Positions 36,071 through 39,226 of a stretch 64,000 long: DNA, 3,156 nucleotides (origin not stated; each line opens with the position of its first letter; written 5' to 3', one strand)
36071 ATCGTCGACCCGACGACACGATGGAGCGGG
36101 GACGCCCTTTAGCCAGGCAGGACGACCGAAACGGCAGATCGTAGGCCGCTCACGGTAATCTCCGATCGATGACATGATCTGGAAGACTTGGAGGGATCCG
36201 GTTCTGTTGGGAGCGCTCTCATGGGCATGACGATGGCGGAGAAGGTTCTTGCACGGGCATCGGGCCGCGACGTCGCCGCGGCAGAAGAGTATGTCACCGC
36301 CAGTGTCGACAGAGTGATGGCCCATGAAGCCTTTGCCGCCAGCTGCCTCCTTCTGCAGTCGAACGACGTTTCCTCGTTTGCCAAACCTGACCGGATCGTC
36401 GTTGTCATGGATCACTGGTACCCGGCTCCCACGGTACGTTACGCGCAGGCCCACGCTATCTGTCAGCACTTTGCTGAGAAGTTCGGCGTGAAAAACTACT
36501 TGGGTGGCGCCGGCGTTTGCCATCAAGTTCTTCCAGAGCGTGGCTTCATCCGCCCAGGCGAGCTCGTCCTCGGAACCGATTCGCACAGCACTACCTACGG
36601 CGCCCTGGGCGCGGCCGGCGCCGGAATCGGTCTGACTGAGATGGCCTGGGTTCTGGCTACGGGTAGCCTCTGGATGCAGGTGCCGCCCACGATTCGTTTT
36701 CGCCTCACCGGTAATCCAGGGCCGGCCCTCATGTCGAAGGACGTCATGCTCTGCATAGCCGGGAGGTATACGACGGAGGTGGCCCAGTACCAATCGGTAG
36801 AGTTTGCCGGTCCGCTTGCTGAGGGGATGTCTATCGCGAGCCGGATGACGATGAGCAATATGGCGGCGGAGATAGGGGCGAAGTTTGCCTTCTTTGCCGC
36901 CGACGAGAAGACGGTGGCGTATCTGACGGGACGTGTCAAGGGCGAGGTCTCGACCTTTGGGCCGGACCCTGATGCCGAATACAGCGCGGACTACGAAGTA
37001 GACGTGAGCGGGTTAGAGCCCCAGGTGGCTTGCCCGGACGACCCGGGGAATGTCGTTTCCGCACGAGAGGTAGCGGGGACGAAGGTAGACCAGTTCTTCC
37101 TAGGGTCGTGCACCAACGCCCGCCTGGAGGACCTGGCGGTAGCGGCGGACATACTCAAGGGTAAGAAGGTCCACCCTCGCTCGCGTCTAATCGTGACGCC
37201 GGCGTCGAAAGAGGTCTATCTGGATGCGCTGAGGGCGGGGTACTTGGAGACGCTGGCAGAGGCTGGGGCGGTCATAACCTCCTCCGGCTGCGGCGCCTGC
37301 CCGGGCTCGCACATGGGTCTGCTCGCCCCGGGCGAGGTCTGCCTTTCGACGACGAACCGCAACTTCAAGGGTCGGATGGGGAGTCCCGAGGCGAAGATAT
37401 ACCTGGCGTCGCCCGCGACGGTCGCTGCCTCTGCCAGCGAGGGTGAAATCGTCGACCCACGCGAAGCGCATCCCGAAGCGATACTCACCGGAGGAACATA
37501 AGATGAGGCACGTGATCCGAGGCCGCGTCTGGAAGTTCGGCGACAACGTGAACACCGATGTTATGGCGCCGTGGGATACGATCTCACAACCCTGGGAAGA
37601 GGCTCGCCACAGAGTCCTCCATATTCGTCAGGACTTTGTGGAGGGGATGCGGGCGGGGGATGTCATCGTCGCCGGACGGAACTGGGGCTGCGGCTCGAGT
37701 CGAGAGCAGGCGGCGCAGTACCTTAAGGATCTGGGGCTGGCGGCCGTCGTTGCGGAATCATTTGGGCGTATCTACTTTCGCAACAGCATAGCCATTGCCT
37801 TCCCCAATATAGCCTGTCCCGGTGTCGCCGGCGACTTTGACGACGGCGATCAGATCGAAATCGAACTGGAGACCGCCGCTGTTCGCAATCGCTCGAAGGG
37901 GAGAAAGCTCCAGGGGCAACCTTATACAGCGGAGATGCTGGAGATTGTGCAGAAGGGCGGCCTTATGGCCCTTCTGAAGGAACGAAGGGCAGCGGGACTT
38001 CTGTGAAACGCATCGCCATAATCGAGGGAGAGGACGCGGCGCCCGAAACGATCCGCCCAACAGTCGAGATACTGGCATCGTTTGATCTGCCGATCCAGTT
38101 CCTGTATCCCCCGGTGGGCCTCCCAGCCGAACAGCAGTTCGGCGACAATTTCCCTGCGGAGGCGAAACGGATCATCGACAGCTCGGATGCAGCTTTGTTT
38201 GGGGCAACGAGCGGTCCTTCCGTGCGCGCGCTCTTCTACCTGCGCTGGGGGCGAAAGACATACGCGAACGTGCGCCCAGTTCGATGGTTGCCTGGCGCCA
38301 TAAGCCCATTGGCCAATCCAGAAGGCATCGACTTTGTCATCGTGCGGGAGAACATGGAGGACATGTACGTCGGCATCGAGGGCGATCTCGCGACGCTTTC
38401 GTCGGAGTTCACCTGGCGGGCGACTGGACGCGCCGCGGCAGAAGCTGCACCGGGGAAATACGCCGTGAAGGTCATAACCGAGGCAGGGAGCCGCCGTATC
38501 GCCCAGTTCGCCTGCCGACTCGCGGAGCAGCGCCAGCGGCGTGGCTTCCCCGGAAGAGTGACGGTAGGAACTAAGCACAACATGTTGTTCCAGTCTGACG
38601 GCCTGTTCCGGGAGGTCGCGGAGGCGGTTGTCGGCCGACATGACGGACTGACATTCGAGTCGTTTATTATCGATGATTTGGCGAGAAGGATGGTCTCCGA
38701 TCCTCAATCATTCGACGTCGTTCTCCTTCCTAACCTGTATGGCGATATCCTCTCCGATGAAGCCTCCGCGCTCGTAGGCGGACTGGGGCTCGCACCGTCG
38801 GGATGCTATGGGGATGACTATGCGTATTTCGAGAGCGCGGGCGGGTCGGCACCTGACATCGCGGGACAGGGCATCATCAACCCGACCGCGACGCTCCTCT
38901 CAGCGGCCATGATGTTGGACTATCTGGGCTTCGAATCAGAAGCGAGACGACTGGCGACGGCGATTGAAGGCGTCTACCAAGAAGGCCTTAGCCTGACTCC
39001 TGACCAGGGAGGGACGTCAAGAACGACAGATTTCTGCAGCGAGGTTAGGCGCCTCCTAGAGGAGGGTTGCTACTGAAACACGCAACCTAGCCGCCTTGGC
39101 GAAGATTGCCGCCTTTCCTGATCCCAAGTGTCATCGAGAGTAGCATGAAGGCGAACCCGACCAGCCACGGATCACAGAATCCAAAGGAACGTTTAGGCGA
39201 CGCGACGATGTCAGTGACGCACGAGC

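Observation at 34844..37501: Tandem LeuC-like genes: near-identical 917-bp core, divergent N-termini, copy 1 lacking catalytic DH and HQ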

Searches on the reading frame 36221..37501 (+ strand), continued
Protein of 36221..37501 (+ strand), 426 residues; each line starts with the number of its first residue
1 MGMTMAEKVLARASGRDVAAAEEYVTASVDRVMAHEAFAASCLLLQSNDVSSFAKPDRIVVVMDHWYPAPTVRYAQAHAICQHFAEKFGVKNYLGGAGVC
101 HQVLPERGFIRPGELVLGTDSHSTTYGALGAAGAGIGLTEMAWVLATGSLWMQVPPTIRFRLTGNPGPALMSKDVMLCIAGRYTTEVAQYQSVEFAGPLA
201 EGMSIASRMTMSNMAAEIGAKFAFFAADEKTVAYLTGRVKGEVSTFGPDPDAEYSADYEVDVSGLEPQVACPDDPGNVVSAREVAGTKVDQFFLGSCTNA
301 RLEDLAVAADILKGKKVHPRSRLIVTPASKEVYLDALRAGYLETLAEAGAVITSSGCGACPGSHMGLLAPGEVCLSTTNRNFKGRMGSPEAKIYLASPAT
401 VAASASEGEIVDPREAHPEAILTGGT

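Call 44: find_encoding_contigs(protein=P0157, flank=8000, max_places=3)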
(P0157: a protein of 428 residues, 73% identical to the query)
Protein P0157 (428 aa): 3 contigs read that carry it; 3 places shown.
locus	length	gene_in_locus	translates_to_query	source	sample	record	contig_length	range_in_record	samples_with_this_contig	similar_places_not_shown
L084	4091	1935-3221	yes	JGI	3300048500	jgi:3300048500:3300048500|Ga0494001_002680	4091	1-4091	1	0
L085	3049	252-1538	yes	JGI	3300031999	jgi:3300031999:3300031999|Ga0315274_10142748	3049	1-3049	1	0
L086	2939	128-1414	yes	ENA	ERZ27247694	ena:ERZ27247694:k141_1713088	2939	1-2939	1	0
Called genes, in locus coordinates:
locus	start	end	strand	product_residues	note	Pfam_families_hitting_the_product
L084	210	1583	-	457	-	PF07690:MFS_1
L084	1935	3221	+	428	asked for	PF00330:Aconitase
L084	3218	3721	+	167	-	PF00694:Aconitase_C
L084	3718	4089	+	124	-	?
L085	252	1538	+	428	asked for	PF00330:Aconitase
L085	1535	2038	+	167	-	PF00694:Aconitase_C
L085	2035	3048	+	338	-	?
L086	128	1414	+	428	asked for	PF00330:Aconitase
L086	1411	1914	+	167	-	PF00694:Aconitase_C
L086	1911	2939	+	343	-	?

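Call 45: find_encoding_contigs(protein=P0158, flank=8000, max_places=3)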
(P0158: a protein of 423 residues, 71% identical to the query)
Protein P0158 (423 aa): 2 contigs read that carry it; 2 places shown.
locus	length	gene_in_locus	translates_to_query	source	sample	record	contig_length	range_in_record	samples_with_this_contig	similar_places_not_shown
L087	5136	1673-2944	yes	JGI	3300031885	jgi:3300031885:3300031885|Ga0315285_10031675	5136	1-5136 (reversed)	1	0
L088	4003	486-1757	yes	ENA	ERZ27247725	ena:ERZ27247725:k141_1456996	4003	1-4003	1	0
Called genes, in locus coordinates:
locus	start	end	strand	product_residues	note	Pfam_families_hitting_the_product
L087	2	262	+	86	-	?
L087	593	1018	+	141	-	PF00892:EamA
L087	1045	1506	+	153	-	PF00903:Glyoxalase, PF13669:Glyoxalase_4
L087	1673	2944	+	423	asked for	PF00330:Aconitase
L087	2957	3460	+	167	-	PF00694:Aconitase_C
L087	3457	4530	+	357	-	PF00180:Iso_dh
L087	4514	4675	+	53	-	-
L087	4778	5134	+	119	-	?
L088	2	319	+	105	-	?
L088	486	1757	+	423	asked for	PF00330:Aconitase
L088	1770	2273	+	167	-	PF00694:Aconitase_C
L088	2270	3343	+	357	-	PF00180:Iso_dh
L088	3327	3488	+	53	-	-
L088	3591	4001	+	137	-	?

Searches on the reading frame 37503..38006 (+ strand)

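Call 4: search_protein_families(library=ncbifam, proteins=[window:37503-38006:+])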
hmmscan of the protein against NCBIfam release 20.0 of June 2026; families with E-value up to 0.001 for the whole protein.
window:37503-38006:+ (167 aa): 15 families
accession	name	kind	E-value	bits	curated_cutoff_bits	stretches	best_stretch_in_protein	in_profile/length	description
TIGR02087.1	LEUD_arch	subfamily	1.8e-45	154.5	108.95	1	7-160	1-156/157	LeuD/DmdB family oxidoreductase small subunit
NF040625.1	HacB2_Meth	equivalog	1.8e-42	144.5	230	1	4-156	3-154/161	homoaconitase small subunit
TIGR02084.1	leud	equivalog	1.1e-41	142.1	245.85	1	7-159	1-155/156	3-isopropylmalate dehydratase small subunit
NF040604.2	HacB_Meth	equivalog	1.1e-37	129.4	230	1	4-159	2-158/159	homoaconitase small subunit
NF010629.0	PRK14023.1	equivalog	3e-35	121.5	229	1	8-161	3-157/166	homoaconitate hydratase small subunit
NF002458.0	PRK01641.1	subfamily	1.6e-16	60.5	167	1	49-137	65-160/202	3-isopropylmalate dehydratase small subunit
TIGR00139.1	h_aconitase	equivalog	1.2e-13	50.3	529.9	1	13-106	539-636/709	homoaconitase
TIGR00171.1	leuD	equivalog_domain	3.7e-11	43.2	116.25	1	49-97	67-115/188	3-isopropylmalate dehydratase small subunit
NF005558.0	PRK07229.1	equivalog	1.3e-10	40.5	612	1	33-160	504-643/647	aconitate hydratase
TIGR01342.1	acon_putative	hypoth_equivalog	7.6e-10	37.6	719.15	1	40-127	510-605/655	putative aconitate hydratase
TIGR01341.1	aconitase_1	equivalog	3.8e-09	34.8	945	1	51-106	748-803/876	aconitate hydratase AcnA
NF006757.0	PRK09277.1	subfamily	4.3e-09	34.6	686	1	51-97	757-803/888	aconitate hydratase AcnA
NF009520.0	PRK12881.1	subfamily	1.1e-08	33.2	905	1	51-96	762-807/893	aconitate hydratase AcnA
TIGR02333.1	2met_isocit_dHY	equivalog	1.4e-05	23.2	1419.85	1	54-98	734-778/858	Fe/S-dependent 2-methylisocitrate dehydratase AcnD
TIGR01340.1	aconitase_mito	equivalog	0.00014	20.3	825.35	1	53-94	624-665/745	aconitate hydratase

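Call 5: search_protein_families(library=pfam, proteins=[window:37503-38006:+])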
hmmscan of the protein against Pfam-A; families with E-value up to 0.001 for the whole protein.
window:37503-38006:+ (167 aa): 1 family
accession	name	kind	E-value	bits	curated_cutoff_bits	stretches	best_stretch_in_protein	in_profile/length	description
PF00694.25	Aconitase_C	-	3.8e-16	60.1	22.8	1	54-97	77-120/131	Aconitase C-terminal domain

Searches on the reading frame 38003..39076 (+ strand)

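Call 4: search_protein_families(library=ncbifam, proteins=[window:38003-39076:+])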
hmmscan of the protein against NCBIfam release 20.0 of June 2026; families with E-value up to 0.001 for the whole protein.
window:38003-39076:+ (357 aa): 16 families
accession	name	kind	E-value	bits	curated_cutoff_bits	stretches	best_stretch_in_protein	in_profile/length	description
TIGR02088.1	LEU3_arch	subfamily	1e-78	264.8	409.8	1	4-348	1-323/324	isopropylmalate/isohomocitrate dehydrogenases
NF040626.1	AksF2_Meth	equivalog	1.2e-75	254.9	540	1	1-353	1-331/333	homoisocitrate dehydrogenase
NF006529.0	PRK08997.1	equivalog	7.1e-66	222.4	510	1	2-348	4-331/335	isocitrate dehydrogenase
NF040619.1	AksF_Meth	equivalog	1.1e-63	215.5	500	1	1-347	1-342/343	homoisocitrate dehydrogenase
TIGR00175.1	mito_nad_idh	equivalog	5.5e-61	206.6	432.4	2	154-349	139-331/334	isocitrate dehydrogenase (NAD(+))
NF006673.0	PRK09222.1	equivalog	1.3e-57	195.9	509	1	2-332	5-315/482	NADP-dependent isocitrate dehydrogenase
NF002898.0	PRK03437.1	equivalog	5.8e-57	193.5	393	1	3-330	6-328/347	3-isopropylmalate dehydrogenase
NF040855.1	iso_homocit_dh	equivalog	3.5e-53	181.1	680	1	1-346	1-313/345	isocitrate--homoisocitrate dehydrogenase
TIGR02089.1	TTC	equivalog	7e-53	179.8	470.4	1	37-348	44-348/352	tartrate dehydrogenase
TIGR00169.1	leuB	equivalog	1e-48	166.1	353.2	1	3-350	1-347/349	3-isopropylmalate dehydrogenase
NF006048.0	PRK08194.1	equivalog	2.2e-47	161.8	501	1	4-351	6-348/352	tartrate dehydrogenase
TIGR02924.1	ICDH_alpha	equivalog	1.3e-45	156.4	561.35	1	80-329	84-309/473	isocitrate dehydrogenase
TIGR00183.1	prok_nadp_idh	equivalog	4.3e-39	134.5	567.3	2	220-324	279-383/417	isocitrate dehydrogenase (NADP(+))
NF005036.0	PRK06451.1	equivalog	8.3e-38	130.2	484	2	220-322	272-374/412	NADP-dependent isocitrate dehydrogenase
NF005425.0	PRK07006.1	equivalog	3.2e-34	118.4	490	2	221-325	280-384/416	NADP-dependent isocitrate dehydrogenase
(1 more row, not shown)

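Call 5: search_protein_families(library=pfam, proteins=[window:38003-39076:+])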
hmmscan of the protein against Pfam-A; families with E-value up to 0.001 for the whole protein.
window:38003-39076:+ (357 aa): 1 family
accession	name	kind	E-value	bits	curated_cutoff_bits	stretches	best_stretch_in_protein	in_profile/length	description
PF00180.25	Iso_dh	-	1.8e-76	258.1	27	1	4-347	2-347/348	Isocitrate/isopropylmalate dehydrogenase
